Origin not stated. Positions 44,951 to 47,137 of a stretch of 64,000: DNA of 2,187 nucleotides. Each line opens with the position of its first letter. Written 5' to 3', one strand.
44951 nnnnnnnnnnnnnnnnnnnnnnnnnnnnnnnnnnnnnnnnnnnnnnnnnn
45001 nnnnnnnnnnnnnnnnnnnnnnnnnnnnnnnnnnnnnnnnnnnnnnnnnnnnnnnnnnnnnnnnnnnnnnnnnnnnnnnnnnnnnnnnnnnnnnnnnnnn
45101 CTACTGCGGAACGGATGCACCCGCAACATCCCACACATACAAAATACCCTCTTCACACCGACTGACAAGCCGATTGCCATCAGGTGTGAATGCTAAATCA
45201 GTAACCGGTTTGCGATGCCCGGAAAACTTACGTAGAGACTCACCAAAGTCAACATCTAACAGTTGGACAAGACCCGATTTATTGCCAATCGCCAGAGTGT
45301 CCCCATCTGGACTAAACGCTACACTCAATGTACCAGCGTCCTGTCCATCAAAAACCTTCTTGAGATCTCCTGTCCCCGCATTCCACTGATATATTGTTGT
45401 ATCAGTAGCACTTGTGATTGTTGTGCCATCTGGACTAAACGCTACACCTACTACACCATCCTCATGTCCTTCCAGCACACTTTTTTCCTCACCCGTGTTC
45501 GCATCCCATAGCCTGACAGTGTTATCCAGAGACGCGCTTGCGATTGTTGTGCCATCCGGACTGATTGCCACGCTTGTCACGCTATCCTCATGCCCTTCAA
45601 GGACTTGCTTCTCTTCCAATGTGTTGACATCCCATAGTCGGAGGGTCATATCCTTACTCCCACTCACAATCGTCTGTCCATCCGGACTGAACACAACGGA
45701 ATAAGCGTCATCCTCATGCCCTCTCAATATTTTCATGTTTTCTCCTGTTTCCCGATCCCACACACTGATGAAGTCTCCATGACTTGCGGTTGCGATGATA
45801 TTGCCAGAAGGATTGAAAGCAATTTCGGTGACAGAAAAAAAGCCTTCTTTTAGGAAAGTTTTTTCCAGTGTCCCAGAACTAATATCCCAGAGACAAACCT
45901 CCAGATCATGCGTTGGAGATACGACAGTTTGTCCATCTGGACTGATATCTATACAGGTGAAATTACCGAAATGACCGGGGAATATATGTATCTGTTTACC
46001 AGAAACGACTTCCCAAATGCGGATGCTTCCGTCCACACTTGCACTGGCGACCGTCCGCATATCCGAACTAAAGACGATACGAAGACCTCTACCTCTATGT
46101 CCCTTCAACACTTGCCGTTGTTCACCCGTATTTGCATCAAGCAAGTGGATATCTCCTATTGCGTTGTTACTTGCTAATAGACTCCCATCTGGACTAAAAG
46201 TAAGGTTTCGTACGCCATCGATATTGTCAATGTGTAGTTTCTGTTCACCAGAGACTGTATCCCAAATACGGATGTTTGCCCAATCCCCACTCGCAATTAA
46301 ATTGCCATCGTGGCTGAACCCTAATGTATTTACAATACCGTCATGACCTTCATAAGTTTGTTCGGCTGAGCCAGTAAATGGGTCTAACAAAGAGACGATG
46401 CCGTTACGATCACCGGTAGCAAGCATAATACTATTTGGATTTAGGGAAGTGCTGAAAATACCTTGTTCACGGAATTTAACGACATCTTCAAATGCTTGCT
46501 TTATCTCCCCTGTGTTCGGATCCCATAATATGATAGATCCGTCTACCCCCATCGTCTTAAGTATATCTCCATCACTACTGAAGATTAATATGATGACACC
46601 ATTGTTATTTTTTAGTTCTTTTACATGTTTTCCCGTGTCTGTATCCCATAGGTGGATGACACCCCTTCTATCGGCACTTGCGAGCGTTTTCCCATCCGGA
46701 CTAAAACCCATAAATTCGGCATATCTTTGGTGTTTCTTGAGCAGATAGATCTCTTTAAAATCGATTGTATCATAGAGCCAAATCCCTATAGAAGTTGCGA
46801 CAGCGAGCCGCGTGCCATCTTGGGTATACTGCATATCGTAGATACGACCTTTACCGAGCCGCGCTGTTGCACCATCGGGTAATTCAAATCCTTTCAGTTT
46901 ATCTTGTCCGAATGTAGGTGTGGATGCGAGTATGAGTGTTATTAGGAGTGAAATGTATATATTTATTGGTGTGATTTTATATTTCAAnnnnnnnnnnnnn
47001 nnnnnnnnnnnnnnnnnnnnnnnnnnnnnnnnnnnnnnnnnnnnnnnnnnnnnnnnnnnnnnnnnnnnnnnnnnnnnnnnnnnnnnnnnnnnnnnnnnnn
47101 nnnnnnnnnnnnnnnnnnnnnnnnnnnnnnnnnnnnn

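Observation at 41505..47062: Tandem WD40 paralogs with identical termini and identical 100-bp post-stop block but about 30% divergent propeller blades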

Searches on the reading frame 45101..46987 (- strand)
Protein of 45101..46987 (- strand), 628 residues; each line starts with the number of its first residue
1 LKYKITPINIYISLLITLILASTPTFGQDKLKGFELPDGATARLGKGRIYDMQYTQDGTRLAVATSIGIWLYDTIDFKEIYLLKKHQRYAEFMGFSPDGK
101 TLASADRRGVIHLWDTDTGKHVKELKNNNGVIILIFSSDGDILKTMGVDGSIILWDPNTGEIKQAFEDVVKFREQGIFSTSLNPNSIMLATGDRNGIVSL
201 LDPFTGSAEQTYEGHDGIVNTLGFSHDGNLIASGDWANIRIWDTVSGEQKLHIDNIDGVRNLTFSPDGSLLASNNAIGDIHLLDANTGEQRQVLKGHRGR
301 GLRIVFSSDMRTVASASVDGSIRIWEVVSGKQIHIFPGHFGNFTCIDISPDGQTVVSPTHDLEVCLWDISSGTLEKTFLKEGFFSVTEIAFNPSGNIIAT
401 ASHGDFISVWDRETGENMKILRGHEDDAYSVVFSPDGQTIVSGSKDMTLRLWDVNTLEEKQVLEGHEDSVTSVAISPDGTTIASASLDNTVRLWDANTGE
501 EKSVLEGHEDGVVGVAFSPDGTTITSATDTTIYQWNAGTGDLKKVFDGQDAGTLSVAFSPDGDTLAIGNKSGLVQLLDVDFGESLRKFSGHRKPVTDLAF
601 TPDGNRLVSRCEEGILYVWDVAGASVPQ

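Call 12: search_protein_families(library=pfam, proteins=[window:45101-46987:-], max_evalue=0.001)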
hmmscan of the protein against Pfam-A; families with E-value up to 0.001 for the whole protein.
window:45101-46987:- (628 aa): 65 families (the best 25 are shown)
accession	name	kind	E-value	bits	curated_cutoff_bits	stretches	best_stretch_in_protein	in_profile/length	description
PF25174.1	Beta-prop_THOC3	-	1.9e-103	345.6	305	3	424-622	1-201/272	THOC3 beta-propeller domain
PF25173.1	Beta-prop_WDR3_1st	-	1.7e-95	318.4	154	5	364-529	11-175/184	WDR3 first beta-propeller domain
PF00400.38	WD40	-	1.9e-93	303.4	27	7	460-495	4-39/39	WD domain, G-beta repeat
PF25175.1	Beta-prop_WDR5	-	4.7e-89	299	250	4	258-454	12-208/296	WDR5 beta-propeller domain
PF24814.1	WD40_Prp19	-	5.9e-82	275.3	320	4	439-621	21-206/281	Prp19 WD40 domain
PF24817.1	WD40_WDHD1_1st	-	2.7e-73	247.1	109.9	6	401-503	62-164/291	WDHD1 first WD40 domain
PF24807.1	WD40_CDC20-Fz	-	2.5e-71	240.8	200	3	61-325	25-292/292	CDC20/Fizzy WD40 domain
PF23414.1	Beta-prop_EML_2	-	7.7e-68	229.2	90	5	389-541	4-157/266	Echinoderm microtubule-associated protein second beta-propeller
PF25391.1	WD40_Gbeta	-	6.8e-60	203.3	150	5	400-518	159-279/340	G protein beta WD-40 repeat protein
PF25168.1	Beta-prop_WDR36-Utp21_2nd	-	5.5e-58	197.3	84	7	342-456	159-271/335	WDR36/Utp21 second beta-propeller domain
PF25172.1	Beta-prop_WDR3_2nd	-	1.3e-54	185.8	140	5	337-453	172-287/293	WDR3 second beta-propeller domain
PF24796.1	WDR55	-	1.9e-49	168.7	200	5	386-495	10-123/296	WDR55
PF24105.1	Beta-prop_CAF1B_HIR1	-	5.4e-48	164.3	80.5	5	412-498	117-203/383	CAF1B/HIR1 beta-propeller domain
PF24805.1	EIF3I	-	1.3e-46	159.7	200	4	385-456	12-83/324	EIF3I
PF24782.2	WD40_MABP1-WDR62_2nd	-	4.2e-46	157.9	290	4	431-536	231-340/341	MABP1/WDR62 second WD40 domain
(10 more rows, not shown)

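Call 68: search_protein_families(library=ncbifam, proteins=[window:45104-46987:-], max_evalue=0.01)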
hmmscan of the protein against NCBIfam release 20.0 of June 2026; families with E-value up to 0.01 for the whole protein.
window:45104-46987:- (628 aa): 10 families
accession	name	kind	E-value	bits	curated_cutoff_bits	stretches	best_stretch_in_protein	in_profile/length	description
TIGR03866.1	PQQ_ABC_repeats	subfamily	1.1e-13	51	287.3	1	397-605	13-222/310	PQQ-dependent catabolism-associated beta-propeller protein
TIGR02800.1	propeller_TolB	equivalog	1.6e-12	47.1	343.15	1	444-566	168-294/418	Tol-Pal system beta propeller repeat protein TolB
NF052340.1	hydrazine_beta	equivalog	1.5e-08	34.1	560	1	371-530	20-182/372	hydrazine synthase subunit beta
NF033206.1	ScyE_fam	subfamily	1.2e-07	31.7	80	0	363-437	233-306/333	ScyD/ScyE family protein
NF053518.1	DipepPtdsDpp5Prph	equivalog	1.4e-07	30.4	900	0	55-104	215-264/655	dipeptidyl-peptidase Dpp5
NF033523.0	lasso_peptidase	equivalog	6.4e-06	25.2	400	0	473-534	93-156/638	Atxe2 family lasso peptide isopeptidase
NF045728.1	glycosyl_F510_1955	equivalog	1.9e-05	24.1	175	0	49-100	7-55/246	F510_1955 family glycosylhydrolase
NF045725.1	TmcD_fam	equivalog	2e-05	23.7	440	0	385-483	306-396/412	electron transfer complex subunit TmcD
NF002183.0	PRK01029.1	equivalog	0.0005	19.2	405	0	430-507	285-369/429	Tol-Pal system protein TolB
TIGR03300.1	assembly_YfgL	equivalog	0.0011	17.7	285.2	0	99-155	320-376/377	outer membrane protein assembly factor BamB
